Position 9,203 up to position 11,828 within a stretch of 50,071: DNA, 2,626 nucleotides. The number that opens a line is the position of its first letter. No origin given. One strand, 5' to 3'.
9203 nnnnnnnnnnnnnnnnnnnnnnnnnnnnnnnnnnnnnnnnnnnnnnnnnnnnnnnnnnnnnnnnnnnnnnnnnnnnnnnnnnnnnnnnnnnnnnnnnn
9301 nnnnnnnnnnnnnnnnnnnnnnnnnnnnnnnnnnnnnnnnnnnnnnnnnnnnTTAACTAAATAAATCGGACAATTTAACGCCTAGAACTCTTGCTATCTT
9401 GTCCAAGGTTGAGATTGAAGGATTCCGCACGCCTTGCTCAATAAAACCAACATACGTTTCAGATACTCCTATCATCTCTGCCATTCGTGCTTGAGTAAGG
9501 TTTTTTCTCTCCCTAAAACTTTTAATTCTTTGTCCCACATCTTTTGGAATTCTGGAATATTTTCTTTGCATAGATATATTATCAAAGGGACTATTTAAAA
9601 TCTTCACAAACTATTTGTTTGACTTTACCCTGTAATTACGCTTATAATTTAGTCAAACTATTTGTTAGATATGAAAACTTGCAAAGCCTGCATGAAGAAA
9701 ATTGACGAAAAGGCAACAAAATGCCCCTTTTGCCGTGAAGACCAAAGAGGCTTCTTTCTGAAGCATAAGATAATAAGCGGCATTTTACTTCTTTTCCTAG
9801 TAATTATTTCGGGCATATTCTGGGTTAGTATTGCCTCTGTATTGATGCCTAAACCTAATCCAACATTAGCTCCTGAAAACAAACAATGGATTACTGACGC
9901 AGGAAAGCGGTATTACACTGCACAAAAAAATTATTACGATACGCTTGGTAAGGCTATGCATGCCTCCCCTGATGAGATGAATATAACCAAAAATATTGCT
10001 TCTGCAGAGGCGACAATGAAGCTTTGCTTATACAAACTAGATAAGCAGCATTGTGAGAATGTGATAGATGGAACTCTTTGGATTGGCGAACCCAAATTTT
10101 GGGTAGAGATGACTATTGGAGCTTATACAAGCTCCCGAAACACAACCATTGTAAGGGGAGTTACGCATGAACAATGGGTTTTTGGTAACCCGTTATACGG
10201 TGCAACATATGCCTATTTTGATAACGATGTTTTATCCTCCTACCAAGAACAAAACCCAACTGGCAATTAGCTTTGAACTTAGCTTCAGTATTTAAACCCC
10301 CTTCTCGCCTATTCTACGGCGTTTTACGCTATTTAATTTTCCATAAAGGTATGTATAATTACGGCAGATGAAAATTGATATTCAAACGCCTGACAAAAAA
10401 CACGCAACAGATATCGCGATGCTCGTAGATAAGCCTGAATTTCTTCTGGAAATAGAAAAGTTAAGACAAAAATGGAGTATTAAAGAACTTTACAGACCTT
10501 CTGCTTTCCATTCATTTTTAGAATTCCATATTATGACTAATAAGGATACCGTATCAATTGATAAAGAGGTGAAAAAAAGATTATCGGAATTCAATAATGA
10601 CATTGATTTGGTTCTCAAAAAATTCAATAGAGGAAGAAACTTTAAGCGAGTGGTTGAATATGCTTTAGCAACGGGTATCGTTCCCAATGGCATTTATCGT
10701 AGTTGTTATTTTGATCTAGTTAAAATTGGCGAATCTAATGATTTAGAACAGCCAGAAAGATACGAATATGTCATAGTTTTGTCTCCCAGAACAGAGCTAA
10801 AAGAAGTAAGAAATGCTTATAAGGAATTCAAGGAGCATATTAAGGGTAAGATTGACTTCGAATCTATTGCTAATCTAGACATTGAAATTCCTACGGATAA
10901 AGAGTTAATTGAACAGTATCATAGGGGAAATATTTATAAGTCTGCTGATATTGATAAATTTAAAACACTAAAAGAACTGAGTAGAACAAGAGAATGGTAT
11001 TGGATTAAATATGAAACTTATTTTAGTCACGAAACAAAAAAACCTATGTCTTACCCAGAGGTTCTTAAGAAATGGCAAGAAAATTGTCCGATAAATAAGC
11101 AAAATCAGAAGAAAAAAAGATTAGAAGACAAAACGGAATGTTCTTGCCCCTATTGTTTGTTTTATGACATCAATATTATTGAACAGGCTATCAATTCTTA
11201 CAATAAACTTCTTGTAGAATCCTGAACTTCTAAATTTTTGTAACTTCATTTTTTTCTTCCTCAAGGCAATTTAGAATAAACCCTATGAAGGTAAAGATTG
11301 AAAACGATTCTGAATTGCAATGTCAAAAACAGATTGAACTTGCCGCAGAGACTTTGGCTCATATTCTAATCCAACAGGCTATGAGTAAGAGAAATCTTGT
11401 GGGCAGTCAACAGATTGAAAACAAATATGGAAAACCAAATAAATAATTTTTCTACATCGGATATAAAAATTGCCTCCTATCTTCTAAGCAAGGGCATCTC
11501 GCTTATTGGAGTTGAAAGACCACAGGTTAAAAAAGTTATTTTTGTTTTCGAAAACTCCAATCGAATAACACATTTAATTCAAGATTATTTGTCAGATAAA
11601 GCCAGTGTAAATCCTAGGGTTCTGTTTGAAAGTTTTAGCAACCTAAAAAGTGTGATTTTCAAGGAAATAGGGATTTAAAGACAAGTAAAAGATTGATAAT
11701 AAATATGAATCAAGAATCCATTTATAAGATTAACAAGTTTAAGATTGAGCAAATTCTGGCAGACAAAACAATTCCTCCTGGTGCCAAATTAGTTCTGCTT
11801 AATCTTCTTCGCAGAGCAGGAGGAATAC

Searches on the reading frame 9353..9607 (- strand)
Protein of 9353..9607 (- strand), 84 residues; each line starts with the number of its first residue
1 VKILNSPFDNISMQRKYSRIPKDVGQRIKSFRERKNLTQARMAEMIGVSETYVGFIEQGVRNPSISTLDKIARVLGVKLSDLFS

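Call 3: search_protein_families(library=pfam, proteins=[window:9353-9607:-], max_evalue=0.1)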
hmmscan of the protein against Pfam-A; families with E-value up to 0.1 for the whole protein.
window:9353-9607:- (84 aa): 8 families
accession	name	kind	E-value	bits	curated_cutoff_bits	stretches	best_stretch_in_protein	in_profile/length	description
PF01381.28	HTH_3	-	2.9e-18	66.1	23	1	28-82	1-55/55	Helix-turn-helix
PF13560.12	HTH_31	-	1.5e-12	48.1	27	1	24-78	2-57/64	Helix-turn-helix domain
PF12844.13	HTH_19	-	4.2e-10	39.8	30.2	1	25-83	1-59/64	Helix-turn-helix domain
PF13443.12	HTH_26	-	2.2e-09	37.9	22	1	27-83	1-58/63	Cro/C1-type HTH DNA-binding domain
PF13744.12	HTH_37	-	0.011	16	27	1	25-78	20-74/80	Helix-turn-helix domain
PF13413.12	HTH_25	-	0.019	15.2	24.6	0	30-59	4-33/62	Helix-turn-helix domain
PF04545.22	Sigma70_r4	-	0.049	13.6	24.1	0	35-53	19-37/50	Sigma-70, region 4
PF04814.19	HNF-1_N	-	0.055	14.3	29.7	1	17-54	115-152/175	Hepatocyte nuclear factor 1 (HNF-1), N terminus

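Call 4: search_protein_families(library=padloc, proteins=[window:9353-9607:-], max_evalue=0.1)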
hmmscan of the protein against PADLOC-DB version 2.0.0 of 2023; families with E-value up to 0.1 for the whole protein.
window:9353-9607:- (84 aa): 26 families (the best 25 are shown)
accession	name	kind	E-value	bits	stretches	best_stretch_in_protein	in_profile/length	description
PDLC03665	Control_protein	-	4e-16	57.1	1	24-83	9-69/77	control protein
PDLC02926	HTH_VI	-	1.3e-15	55.4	1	24-83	2-61/92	-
PDLC04142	capH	-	1.8e-11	43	1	21-82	4-65/103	capH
PDLC03666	Control_protein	-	1.3e-09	36.3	1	23-83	6-66/77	control protein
PDLC03664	Control_protein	-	3.2e-09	35.1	1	24-83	14-73/74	control protein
PDLC04775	PDC-M69A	-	4.4e-09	34.8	1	22-82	6-66/113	-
PDLC03671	Control_protein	-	6.5e-09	33.9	1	25-80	16-71/84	control protein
PDLC03952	RmrA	-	4.1e-08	30.5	1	22-76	21-75/395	-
PDLC03949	RmrA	-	4.8e-08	30.3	1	26-80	5-59/363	-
PDLC03954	RmrA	-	6.5e-08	29.9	1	20-79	7-66/380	-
PDLC03947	RmrA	-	1.6e-07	28.5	1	19-77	7-65/383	-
PDLC03951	RmrA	-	2e-07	28.3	1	25-80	10-65/400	-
PDLC03953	RmrA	-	2.5e-06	24.9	1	23-78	5-60/373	-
PDLC03946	RmrA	-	3.6e-06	23.9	1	26-77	5-56/357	-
PDLC03944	RmrA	-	1.6e-05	22.2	1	25-76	8-59/384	-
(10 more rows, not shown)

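Call 5: search_protein_families(library=ncbifam, proteins=[window:9353-9607:-], max_evalue=0.1)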
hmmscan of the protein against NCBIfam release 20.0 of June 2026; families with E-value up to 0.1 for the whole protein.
window:9353-9607:- (84 aa): 21 families
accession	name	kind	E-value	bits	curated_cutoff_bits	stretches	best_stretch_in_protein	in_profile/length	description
TIGR03070.1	couple_hipB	subfamily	6e-13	48.5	71.65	1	22-79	1-58/58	type II toxin-antitoxin system Y4mF family antitoxin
NF006015.0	PRK08154.1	subfamily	6.2e-13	48.6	204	1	15-83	22-90/314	anaerobic benzoate catabolism transcriptional regulator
NF041951.1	phage_RstR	subfamily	1.7e-11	44.4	80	1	24-79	3-58/108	RstR family transcriptional repressor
NF007408.0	PRK09943.1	equivalog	8.4e-11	41.8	211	1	24-84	8-68/185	HTH-type transcriptional regulator PuuR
NF046032.1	TransRegSlrRBacil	equivalog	5.4e-10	39.5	250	1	24-83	2-62/149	HTH-type transcriptional regulator SlrR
TIGR00270.2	TIGR00270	equivalog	5.4e-10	39.3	110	1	18-80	70-132/159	multiprotein bridging factor aMBF1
NF047948.1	male_kill_WMK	equivalog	3.3e-09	36.6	300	1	23-83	5-65/300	WO male-killing family protein Wmk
NF038139.1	Reg_Aceta_RamB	equivalog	7.3e-09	34.8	700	1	24-78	3-57/465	acetate metabolism transcriptional regulator RamB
NF041575.1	antitoxPezA_Strep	equivalog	3.9e-06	26.9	290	1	24-81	2-59/158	type II toxin-antitoxin system antitoxin PezA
NF007271.0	PRK09726.1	equivalog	7e-06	25.9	79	1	12-79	3-68/88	type II toxin-antitoxin system antitoxin HipB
NF010465.0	PRK13890.1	equivalog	0.00012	22.1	96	1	32-82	14-64/121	conjugal transfer protein TrbA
NF052239.1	antitox_spr1629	equivalog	0.00016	20.9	335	1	24-80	3-59/377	spr1629 family repressor/antitoxin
NF007257.0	PRK09706.1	subfamily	0.0003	20.6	101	1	23-75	5-57/135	transcriptional repressor DicA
NF003162.0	PRK04140.1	equivalog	0.001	18.2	263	1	25-80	128-183/317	transcriptional regulator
TIGR03830.1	CxxCG_CxxCG_HTH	subfamily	0.0018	18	61.8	1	24-66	66-108/127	type II TA system antitoxin MqsA family protein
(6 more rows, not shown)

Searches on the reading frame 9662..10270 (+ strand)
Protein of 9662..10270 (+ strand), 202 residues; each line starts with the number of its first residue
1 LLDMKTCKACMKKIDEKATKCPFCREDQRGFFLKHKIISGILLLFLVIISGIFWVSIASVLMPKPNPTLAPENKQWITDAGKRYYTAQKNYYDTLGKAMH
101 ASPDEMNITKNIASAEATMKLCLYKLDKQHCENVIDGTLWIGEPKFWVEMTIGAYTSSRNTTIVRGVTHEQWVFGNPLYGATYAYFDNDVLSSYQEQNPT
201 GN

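Call 84: search_protein_families(library=pfam, proteins=[window:9662-10270:+], max_evalue=0.001)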
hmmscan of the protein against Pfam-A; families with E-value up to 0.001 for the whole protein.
window:9662-10270:+ (202 aa): 1 family
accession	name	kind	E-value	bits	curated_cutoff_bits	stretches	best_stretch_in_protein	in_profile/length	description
PF13920.12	zf-C3HC4_3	-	0.00089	19.5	27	0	5-27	24-45/49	Zinc finger, C3HC4 type (RING finger)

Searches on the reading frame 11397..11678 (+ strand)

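Call 84: search_protein_families(library=pfam, proteins=[window:11397-11678:+], max_evalue=0.001)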
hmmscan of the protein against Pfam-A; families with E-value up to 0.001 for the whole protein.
window:11397-11678:+ (93 aa): 1 family
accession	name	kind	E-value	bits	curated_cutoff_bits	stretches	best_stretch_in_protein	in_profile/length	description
PF18903.5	DUF5659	-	1.1e-13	51.3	23.6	1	16-86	2-72/75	Domain of unknown function (DUF5659)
